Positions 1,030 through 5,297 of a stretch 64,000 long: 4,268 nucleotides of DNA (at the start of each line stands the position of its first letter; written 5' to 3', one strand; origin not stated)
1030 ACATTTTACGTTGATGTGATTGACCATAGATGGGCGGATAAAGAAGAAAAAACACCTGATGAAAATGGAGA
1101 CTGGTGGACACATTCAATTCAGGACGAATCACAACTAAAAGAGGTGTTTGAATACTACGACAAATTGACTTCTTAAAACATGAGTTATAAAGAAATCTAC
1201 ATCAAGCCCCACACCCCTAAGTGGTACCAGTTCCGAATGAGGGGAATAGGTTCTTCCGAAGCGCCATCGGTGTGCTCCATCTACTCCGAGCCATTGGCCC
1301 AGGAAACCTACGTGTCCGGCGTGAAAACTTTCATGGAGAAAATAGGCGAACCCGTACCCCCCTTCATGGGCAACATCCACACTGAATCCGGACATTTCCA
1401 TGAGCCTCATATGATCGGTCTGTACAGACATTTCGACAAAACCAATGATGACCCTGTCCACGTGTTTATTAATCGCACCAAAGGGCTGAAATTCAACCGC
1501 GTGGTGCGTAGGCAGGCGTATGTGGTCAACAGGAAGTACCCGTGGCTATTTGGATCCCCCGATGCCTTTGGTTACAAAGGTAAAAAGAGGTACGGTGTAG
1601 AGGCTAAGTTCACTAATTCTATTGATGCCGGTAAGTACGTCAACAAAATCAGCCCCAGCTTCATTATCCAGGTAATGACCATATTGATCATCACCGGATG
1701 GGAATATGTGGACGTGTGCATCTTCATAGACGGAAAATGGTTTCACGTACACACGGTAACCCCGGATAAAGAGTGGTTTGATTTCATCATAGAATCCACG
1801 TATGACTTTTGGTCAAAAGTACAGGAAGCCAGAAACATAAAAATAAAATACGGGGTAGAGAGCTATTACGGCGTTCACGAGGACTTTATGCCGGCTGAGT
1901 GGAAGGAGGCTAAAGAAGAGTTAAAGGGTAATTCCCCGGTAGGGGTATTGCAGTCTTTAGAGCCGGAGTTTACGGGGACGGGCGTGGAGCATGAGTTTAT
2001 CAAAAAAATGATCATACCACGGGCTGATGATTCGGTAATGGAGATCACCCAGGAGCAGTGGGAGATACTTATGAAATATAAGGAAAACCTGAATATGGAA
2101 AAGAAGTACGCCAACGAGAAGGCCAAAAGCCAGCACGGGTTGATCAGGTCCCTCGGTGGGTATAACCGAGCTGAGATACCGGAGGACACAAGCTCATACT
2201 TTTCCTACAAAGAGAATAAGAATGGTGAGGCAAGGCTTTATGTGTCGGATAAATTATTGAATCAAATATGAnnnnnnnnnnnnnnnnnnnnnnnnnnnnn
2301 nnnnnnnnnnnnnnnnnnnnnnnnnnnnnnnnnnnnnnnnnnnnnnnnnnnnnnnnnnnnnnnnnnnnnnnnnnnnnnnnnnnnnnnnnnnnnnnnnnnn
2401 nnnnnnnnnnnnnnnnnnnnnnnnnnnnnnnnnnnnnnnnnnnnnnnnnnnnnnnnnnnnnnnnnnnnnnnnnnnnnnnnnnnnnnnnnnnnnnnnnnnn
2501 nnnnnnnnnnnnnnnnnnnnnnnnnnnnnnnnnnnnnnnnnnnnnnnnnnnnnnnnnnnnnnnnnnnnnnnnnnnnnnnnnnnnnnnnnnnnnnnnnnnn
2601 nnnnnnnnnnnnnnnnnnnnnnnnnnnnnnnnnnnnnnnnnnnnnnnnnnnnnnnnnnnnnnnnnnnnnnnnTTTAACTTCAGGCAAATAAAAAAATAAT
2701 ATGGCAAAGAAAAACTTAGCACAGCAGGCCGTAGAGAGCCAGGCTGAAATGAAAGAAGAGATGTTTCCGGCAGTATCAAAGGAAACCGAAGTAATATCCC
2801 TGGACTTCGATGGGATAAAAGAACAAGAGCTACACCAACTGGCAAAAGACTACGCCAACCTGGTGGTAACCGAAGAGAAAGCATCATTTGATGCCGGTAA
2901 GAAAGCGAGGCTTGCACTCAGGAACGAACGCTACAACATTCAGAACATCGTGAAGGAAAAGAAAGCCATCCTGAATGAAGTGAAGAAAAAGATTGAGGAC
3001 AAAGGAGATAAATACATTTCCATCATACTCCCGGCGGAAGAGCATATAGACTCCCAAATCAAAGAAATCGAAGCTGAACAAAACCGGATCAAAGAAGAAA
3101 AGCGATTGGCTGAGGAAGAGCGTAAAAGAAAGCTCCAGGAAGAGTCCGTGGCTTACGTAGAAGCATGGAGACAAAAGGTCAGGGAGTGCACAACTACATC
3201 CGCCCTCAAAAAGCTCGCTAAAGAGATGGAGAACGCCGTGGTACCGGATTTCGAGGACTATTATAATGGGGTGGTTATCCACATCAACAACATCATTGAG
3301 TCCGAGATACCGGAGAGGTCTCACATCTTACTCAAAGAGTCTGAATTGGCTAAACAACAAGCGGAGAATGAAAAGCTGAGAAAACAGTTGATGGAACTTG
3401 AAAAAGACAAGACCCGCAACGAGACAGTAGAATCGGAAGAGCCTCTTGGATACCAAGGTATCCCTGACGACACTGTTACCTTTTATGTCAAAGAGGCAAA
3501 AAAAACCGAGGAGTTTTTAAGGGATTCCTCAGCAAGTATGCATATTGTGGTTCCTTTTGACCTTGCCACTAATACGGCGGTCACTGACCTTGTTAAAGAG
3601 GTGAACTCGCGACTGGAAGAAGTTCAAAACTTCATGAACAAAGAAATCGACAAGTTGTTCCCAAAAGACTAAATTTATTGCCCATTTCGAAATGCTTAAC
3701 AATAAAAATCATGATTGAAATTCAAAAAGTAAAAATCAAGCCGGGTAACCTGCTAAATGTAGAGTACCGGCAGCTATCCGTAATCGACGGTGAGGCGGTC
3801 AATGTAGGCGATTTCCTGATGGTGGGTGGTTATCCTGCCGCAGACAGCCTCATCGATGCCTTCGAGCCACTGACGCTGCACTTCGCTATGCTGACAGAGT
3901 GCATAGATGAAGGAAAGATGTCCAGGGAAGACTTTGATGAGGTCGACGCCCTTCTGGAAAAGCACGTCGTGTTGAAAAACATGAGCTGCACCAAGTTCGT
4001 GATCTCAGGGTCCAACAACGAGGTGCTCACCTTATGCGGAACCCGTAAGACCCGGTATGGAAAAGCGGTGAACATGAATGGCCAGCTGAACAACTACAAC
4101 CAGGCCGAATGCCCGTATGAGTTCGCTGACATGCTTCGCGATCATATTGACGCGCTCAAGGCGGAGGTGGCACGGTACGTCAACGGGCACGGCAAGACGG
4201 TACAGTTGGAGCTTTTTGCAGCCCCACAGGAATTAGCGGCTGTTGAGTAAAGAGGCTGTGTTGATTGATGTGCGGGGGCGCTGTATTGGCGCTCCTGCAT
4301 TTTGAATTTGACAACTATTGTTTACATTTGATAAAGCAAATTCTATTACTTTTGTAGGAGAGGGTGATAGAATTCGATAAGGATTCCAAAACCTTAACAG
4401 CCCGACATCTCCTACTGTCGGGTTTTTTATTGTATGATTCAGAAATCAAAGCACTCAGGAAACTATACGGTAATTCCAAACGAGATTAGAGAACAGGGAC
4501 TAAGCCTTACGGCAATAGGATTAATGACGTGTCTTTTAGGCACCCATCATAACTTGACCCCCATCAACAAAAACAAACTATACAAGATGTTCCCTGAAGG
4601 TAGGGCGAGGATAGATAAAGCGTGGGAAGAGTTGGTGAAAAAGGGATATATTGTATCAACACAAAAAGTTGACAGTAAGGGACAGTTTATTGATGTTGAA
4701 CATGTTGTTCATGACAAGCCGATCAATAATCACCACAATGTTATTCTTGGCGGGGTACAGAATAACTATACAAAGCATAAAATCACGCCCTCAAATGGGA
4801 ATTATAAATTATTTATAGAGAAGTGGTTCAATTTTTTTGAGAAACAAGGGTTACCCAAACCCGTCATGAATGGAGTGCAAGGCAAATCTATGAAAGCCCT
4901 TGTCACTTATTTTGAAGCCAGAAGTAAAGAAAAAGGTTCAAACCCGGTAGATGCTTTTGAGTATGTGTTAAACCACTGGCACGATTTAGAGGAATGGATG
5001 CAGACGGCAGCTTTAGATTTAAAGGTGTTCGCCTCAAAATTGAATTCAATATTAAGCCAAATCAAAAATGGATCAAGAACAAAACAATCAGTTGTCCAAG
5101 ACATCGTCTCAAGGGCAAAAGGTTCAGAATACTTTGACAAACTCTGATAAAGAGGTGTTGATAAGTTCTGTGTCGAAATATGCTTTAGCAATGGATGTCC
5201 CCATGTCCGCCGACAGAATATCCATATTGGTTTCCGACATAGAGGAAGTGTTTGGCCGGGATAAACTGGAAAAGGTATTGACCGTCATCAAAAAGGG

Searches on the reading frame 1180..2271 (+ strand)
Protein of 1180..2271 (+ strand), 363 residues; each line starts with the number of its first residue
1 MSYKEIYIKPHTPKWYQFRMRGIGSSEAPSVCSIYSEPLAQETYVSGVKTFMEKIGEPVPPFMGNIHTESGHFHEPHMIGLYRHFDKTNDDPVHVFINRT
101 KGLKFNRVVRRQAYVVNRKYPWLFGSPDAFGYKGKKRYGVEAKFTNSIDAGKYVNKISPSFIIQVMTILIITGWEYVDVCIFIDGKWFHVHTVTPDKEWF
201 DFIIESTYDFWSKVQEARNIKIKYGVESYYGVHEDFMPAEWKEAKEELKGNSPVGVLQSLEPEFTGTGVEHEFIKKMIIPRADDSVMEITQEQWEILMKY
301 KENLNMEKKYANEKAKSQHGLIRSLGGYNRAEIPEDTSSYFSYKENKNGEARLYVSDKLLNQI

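Call 35: search_protein_families(library=pfam, proteins=[window:1180-2271:+], max_evalue=0.01)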
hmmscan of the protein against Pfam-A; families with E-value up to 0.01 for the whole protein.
window:1180-2271:+ (363 aa): 1 family
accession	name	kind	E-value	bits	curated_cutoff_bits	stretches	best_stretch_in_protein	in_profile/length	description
PF09588.16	YqaJ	-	3.8e-08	34.2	22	1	14-174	1-149/150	YqaJ-like viral recombinase domain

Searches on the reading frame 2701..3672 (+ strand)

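Call 35: search_protein_families(library=pfam, proteins=[window:2701-3672:+], max_evalue=0.01)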
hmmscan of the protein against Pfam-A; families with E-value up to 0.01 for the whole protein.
window:2701-3672:+ (323 aa): 0 families

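Call 81: search_protein_families(library=phrogs, proteins=[window:2701-3672:+], max_evalue=0.001)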
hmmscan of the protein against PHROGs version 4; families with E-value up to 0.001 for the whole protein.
window:2701-3672:+ (323 aa): 3 families
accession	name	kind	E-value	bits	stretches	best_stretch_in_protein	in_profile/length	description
phrog_17928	-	unknown function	3.6e-07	30.2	1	42-162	79-192/511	-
phrog_16469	-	unknown function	6.2e-06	26.9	1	21-238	20-241/392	-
phrog_674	-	unknown function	0.00025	21.5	0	17-260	6-259/312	-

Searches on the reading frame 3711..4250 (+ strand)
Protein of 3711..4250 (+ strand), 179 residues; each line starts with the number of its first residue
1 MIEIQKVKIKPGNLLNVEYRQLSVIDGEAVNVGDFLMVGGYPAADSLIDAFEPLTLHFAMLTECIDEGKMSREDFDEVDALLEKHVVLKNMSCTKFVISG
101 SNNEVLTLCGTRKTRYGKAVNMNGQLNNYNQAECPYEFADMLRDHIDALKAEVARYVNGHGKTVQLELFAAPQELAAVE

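Call 35: search_protein_families(library=pfam, proteins=[window:3711-4250:+], max_evalue=0.01)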
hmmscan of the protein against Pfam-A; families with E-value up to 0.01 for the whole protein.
window:3711-4250:+ (179 aa): 0 families

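Call 81: search_protein_families(library=phrogs, proteins=[window:3711-4250:+], max_evalue=0.001)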
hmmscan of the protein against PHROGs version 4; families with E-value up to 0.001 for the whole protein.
window:3711-4250:+ (179 aa): 1 family
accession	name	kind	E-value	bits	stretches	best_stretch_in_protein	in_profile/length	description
phrog_9513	-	unknown function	8.6e-05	22.9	1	2-158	10-164/214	-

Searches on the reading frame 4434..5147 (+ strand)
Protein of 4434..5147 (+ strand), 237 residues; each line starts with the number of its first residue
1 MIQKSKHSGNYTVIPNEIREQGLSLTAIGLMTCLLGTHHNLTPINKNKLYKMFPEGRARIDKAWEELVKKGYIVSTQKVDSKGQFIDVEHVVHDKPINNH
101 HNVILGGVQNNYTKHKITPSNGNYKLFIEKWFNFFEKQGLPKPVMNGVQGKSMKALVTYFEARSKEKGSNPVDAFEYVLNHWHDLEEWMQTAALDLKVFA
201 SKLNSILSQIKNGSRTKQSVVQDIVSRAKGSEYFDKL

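Call 35: search_protein_families(library=pfam, proteins=[window:4434-5147:+], max_evalue=0.01)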
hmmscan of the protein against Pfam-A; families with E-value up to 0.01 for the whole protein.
window:4434-5147:+ (237 aa): 1 family
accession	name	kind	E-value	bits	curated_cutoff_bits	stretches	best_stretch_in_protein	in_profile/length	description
PF07999.17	RHSP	-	0.0074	16.2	25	1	131-191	113-172/312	Retrotransposon hot spot protein, P-loop domain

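Call 81: search_protein_families(library=phrogs, proteins=[window:4434-5147:+], max_evalue=0.001)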
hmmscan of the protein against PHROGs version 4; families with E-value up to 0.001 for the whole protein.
window:4434-5147:+ (237 aa): 6 families
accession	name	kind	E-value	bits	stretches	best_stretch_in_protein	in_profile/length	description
phrog_27492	-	unknown function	9e-13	49.3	1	2-117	16-130/304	-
phrog_1456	-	DNA, RNA and nucleotide metabolism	4.9e-10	40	1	4-108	6-110/365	DNA binding protein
phrog_22134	-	unknown function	8.7e-08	33.2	1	14-102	2-91/262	-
phrog_186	-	DNA, RNA and nucleotide metabolism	1.5e-06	29.2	1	4-138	15-180/308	DnaD-like helicase loader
phrog_23842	-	unknown function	2.3e-05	24.8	1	4-165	16-165/317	-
phrog_4707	-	DNA, RNA and nucleotide metabolism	0.00022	21.8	1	6-86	12-93/409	replication initiation protein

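Call 85: find_homologous_proteins(query=window:4434-5147:+, max_evalue=0.001)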
Query window:4434-5147:+ (237 aa): 1 proteins with E <= 0.001 among 133 candidates.
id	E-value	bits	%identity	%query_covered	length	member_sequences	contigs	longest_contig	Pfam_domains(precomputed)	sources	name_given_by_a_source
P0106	4.0e-120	418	100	78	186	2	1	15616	-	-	-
